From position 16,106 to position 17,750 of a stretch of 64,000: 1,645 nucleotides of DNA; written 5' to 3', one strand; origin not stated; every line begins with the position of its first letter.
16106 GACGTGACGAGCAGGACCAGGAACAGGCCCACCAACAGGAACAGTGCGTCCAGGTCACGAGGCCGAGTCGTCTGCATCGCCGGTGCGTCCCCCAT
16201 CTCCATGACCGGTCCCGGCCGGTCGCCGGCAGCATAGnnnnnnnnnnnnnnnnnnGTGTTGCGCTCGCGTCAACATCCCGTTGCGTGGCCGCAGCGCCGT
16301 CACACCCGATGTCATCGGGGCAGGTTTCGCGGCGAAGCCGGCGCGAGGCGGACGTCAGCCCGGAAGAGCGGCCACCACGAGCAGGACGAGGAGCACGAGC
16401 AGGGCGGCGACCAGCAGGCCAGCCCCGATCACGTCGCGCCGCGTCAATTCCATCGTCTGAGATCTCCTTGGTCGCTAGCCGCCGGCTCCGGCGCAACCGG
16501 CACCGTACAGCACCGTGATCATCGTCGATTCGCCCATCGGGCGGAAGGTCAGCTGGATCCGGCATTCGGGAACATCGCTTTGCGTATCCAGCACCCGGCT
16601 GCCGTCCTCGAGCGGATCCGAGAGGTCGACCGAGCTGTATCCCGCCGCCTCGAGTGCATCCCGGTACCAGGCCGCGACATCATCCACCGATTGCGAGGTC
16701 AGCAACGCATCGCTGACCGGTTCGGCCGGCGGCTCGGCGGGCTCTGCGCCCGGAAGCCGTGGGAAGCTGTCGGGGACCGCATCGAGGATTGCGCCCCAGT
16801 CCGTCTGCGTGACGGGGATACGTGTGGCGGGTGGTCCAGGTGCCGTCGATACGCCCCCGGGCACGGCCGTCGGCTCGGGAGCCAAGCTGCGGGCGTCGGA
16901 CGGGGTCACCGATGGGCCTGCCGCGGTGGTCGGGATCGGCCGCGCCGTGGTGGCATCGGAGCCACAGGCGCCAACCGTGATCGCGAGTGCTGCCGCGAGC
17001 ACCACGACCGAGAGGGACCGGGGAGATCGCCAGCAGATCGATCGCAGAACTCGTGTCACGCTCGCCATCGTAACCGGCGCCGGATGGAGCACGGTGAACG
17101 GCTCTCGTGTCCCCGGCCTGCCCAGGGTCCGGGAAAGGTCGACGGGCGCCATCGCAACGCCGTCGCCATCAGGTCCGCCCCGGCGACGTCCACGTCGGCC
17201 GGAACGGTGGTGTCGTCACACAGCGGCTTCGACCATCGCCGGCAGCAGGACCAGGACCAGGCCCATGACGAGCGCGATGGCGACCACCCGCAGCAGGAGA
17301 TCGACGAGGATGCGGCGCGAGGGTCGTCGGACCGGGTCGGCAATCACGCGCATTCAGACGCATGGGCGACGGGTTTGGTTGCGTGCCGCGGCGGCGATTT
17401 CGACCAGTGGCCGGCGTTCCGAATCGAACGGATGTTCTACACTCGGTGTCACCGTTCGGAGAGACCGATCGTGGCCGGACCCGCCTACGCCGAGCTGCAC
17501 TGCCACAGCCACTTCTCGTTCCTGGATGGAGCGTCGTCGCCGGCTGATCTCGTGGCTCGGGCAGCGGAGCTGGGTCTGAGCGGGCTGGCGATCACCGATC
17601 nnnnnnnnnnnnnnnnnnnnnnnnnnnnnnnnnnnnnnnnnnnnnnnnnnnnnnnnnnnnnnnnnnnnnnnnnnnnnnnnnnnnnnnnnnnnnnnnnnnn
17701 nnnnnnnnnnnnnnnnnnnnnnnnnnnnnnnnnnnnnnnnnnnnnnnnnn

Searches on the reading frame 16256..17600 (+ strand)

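Call 14: search_protein_families(library=pfam, proteins=[window:16256-17600:+], max_evalue=0.1)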
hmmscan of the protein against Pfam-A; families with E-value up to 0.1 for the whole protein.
window:16256-17600:+ (448 aa): 1 family
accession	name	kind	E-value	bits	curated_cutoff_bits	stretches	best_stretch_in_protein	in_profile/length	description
PF02811.25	PHP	-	6e-09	36.9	26.4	1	413-448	1-36/164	PHP domain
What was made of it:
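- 17432..21679 (+): dnaE2, the error-prone C-family DNA polymerase and catalytic partner of the cassette. The PHP domain is at the N-terminus (call 14).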
